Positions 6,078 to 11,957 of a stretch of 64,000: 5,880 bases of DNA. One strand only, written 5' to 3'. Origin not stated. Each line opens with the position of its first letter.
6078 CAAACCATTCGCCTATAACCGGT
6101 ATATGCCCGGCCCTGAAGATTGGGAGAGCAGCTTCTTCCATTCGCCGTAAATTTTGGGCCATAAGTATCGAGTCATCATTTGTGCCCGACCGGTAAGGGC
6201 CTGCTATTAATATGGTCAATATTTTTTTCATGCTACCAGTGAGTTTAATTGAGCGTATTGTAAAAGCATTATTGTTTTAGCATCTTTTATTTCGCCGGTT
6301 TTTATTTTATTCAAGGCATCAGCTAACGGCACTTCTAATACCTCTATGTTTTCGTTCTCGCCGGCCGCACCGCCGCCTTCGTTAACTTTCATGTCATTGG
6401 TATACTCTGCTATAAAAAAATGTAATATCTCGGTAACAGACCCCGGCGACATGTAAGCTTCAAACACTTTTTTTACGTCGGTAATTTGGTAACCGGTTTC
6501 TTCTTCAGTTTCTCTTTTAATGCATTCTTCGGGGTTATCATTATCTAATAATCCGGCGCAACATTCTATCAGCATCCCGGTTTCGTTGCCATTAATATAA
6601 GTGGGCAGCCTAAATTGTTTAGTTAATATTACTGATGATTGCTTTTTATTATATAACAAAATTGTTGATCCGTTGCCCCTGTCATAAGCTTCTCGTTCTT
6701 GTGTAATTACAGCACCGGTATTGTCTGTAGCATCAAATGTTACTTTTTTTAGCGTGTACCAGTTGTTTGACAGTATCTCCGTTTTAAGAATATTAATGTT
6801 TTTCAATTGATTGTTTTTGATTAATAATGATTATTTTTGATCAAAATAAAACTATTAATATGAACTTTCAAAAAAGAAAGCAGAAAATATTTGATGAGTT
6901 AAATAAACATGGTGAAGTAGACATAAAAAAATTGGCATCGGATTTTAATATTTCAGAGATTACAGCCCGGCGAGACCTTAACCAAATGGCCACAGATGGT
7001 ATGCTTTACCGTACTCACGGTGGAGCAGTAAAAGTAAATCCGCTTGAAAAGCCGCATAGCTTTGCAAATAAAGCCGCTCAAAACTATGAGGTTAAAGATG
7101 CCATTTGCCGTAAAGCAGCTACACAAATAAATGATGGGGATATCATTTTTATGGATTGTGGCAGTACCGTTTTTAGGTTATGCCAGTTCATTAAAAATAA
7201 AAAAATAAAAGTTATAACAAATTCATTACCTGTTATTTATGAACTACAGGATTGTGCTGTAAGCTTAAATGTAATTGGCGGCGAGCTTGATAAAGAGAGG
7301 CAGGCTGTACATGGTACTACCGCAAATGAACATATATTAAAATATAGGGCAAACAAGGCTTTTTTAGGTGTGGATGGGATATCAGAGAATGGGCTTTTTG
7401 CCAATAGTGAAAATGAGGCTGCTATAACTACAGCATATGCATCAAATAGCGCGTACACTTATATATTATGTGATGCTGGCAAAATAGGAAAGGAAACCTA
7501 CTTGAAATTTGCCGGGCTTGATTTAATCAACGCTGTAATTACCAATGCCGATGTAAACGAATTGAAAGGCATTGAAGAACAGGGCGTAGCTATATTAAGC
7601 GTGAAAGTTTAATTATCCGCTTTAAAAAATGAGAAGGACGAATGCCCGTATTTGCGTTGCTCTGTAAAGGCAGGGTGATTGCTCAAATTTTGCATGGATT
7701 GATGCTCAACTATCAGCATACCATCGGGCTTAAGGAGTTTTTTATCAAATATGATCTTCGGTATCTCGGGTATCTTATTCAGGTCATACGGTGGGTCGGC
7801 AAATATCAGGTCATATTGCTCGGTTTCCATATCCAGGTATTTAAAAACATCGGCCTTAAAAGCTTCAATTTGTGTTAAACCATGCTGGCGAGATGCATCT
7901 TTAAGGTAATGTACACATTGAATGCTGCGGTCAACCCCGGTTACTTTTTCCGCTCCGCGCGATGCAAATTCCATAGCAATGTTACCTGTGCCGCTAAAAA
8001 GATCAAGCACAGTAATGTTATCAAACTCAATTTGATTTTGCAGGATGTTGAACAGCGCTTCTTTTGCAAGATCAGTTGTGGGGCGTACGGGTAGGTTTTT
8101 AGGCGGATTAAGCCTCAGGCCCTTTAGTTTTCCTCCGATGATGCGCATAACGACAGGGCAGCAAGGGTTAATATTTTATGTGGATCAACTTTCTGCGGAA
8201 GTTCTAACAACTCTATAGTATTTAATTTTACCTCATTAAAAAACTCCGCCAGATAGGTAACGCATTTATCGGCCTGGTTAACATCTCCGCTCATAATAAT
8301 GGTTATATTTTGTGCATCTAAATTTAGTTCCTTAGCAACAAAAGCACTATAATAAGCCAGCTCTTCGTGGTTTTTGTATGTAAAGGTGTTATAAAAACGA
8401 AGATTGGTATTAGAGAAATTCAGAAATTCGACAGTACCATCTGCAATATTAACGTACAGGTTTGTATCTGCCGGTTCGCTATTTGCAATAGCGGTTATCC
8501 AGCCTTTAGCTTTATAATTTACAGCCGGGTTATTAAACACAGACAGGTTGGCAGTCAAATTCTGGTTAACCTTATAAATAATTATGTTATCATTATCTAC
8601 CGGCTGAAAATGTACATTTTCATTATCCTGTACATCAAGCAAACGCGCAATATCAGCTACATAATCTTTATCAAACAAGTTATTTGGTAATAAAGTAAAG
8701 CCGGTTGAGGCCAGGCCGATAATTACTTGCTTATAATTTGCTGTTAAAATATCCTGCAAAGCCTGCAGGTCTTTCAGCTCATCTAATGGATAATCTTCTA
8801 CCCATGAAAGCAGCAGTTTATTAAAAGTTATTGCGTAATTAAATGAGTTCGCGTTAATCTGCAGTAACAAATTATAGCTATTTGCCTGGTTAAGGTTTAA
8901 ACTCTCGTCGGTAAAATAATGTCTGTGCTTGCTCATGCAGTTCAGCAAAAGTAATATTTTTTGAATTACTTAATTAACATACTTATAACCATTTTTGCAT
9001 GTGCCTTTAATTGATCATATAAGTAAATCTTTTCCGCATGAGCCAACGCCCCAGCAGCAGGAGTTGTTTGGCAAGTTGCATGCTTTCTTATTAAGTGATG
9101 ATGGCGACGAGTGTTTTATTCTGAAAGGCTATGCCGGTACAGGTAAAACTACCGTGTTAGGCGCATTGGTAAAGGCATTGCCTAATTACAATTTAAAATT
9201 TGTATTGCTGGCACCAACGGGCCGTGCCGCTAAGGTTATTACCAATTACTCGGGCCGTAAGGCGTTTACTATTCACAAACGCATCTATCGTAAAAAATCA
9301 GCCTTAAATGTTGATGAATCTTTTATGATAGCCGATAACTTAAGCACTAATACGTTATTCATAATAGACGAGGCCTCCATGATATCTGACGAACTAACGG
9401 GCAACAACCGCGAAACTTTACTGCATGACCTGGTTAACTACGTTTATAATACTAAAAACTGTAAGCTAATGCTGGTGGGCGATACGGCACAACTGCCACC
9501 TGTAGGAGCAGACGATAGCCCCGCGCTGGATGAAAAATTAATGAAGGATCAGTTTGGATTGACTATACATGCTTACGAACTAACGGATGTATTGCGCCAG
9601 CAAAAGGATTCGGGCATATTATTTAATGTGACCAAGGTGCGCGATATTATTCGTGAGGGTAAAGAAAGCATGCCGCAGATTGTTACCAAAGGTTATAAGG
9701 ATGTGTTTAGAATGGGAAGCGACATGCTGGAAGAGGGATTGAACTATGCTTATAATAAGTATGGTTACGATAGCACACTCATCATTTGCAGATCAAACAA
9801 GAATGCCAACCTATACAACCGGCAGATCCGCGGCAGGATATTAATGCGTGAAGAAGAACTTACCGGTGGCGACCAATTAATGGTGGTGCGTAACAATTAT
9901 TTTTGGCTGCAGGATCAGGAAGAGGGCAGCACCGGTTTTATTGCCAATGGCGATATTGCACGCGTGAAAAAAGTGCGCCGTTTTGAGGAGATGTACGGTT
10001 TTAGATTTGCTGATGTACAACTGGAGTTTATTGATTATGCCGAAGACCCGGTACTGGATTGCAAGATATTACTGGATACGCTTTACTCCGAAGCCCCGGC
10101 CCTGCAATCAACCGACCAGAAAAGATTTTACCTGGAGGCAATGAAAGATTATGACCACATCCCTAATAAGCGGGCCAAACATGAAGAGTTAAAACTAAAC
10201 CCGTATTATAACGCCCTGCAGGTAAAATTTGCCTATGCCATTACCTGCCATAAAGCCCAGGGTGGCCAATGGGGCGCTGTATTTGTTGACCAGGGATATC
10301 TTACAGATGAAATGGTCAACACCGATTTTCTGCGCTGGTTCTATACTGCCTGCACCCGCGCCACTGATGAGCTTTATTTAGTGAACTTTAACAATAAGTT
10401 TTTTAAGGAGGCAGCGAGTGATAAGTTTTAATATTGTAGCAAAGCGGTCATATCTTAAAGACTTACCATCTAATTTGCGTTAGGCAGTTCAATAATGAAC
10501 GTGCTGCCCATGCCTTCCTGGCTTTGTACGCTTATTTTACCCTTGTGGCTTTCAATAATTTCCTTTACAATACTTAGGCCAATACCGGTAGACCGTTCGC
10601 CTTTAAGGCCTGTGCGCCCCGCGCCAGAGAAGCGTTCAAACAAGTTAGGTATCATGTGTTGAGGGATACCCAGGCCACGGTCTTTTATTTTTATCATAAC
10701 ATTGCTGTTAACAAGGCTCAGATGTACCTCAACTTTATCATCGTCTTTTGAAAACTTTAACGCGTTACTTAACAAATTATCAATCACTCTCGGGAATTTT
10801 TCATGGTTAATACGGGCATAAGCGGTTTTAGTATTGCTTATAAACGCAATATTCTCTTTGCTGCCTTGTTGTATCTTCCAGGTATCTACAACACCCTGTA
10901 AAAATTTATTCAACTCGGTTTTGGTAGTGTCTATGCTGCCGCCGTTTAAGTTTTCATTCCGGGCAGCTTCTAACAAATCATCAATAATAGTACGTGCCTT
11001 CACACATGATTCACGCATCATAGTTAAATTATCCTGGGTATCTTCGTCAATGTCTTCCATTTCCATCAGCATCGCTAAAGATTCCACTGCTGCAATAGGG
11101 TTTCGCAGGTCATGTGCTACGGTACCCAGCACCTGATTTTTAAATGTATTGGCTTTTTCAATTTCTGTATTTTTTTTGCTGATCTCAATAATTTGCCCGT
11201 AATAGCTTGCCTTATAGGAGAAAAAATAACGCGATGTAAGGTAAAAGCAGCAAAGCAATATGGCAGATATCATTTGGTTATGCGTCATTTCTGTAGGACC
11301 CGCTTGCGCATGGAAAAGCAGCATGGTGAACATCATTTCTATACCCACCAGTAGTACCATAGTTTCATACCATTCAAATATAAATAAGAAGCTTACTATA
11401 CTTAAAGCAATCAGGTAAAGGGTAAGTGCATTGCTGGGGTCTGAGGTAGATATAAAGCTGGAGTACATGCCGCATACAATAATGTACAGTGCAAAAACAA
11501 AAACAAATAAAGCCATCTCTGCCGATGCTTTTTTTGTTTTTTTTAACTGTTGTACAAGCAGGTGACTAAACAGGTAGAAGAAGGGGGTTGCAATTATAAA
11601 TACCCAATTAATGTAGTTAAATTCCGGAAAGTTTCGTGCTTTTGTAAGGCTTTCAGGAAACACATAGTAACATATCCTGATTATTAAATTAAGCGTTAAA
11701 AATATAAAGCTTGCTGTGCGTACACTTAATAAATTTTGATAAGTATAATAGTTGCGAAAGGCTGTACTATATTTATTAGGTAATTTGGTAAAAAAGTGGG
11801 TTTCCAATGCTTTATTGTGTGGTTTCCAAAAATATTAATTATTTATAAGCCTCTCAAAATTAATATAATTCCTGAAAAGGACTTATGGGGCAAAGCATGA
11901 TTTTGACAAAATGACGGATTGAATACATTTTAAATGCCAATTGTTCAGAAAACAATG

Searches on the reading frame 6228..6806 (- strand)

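Call 67: search_protein_families(library=pfam, proteins=[window:6228-6806:-], max_evalue=0.00001)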
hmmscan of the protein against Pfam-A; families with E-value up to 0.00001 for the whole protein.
window:6228-6806:- (192 aa): 1 family
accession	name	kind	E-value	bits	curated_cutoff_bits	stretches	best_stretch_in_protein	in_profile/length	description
PF00293.34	NUDIX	-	9.7e-12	45.5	21.1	1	47-178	6-130/134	NUDIX domain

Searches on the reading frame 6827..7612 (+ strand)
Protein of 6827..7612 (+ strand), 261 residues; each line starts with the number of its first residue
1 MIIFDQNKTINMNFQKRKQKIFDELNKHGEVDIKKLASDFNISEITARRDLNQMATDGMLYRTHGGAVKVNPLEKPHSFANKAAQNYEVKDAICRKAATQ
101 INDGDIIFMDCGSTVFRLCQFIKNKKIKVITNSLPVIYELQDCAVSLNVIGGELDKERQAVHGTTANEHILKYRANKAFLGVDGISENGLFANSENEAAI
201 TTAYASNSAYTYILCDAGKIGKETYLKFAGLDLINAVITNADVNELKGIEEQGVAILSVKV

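Call 67: search_protein_families(library=pfam, proteins=[window:6827-7612:+], max_evalue=0.00001)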
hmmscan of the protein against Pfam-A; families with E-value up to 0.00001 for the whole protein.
window:6827-7612:+ (261 aa): 2 families
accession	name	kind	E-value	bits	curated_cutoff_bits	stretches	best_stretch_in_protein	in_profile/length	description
PF00455.28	DeoRC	-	2.5e-40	138.5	31.8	1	86-240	2-159/160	DeoR C terminal sensor domain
PF08220.18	HTH_DeoR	-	1.3e-16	60.5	21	1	17-69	1-53/57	DeoR-like helix-turn-helix domain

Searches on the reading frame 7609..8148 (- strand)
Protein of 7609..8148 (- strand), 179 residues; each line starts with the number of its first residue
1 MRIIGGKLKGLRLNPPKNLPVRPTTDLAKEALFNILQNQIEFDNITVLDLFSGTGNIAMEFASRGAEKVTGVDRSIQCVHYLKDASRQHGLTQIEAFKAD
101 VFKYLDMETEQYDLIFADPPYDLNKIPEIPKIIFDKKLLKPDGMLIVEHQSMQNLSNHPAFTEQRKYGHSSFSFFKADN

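Call 67: search_protein_families(library=pfam, proteins=[window:7609-8148:-], max_evalue=0.00001)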
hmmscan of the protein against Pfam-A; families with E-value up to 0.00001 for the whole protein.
window:7609-8148:- (179 aa): 4 families
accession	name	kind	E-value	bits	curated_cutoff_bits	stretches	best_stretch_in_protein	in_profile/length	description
PF03602.21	Cons_hypoth95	-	8.3e-41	140.1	24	1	1-175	1-181/182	Conserved hypothetical protein 95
PF13847.12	Methyltransf_31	-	2.4e-15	56.9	27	1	43-156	3-119/145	Methyltransferase domain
PF13649.12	Methyltransf_25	-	1e-10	42.6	27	1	47-129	1-82/97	Methyltransferase domain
PF05175.20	MTS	-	1.7e-10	41.3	23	1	25-152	16-143/170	Methyltransferase small domain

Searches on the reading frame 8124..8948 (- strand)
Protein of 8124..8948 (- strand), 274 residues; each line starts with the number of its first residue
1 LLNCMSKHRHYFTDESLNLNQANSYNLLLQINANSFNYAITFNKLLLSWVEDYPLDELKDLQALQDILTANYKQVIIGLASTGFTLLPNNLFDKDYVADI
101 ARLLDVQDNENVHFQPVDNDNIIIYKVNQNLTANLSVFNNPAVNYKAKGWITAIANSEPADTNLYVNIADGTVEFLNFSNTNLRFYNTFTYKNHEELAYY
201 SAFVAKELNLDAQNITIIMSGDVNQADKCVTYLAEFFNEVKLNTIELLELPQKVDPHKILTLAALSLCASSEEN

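Call 67: search_protein_families(library=pfam, proteins=[window:8124-8948:-], max_evalue=0.00001)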
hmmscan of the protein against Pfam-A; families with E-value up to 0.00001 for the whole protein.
window:8124-8948:- (274 aa): 1 family
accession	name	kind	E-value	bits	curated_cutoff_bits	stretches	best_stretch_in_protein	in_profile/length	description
PF12864.12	DUF3822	-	9.1e-35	120.5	24.9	1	14-240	1-241/241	Protein of unknown function (DUF3822)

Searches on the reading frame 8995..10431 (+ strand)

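Call 66: search_protein_families(library=pfam, proteins=[window:8995-10431:+], max_evalue=0.00001)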
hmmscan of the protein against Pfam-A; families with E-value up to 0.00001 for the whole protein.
window:8995-10431:+ (478 aa): 5 families
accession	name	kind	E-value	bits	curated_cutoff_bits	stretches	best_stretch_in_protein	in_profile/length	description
PF13604.12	AAA_30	-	8.6e-27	94.6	27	1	35-206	15-159/191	AAA domain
PF13245.12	AAA_19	-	1.1e-20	74.6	25.1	1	39-171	12-133/134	AAA domain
PF13538.12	UvrD_C_2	-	3.9e-20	71.9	27.4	1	412-463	1-52/52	UvrD-like helicase C-terminal domain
PF05970.20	PIF1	-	1.8e-13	51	25.9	1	20-206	5-193/223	PIF1-like helicase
PF13401.12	AAA_22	-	5.9e-07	30.3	27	1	37-164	4-124/130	AAA domain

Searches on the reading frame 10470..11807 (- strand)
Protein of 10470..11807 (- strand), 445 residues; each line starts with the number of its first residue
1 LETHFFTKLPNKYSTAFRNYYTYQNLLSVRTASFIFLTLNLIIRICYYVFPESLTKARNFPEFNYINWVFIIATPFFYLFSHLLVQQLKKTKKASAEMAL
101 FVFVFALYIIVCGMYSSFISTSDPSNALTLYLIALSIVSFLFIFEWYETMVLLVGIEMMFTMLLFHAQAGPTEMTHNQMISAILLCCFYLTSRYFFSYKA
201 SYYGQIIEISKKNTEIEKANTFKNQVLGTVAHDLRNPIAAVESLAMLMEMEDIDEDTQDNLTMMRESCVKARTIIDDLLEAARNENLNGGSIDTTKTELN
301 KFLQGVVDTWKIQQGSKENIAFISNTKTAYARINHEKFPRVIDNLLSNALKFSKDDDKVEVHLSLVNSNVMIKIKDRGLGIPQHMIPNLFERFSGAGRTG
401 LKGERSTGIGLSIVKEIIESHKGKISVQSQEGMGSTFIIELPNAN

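Call 66: search_protein_families(library=pfam, proteins=[window:10470-11807:-], max_evalue=0.00001)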
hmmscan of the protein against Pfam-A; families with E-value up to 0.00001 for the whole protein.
window:10470-11807:- (445 aa): 3 families
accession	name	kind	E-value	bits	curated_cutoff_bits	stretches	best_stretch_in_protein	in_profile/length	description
PF02518.31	HATPase_c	-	3e-25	89.2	26.4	1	339-443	7-109/111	Histidine kinase-, DNA gyrase B-, and HSP90-like ATPase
PF00512.31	HisKA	-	5.9e-11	42.7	26.9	1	223-286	2-65/66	His Kinase A (phospho-acceptor) domain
PF14501.12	HATPase_c_5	-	9e-06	26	22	0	338-433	6-94/102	GHKL domain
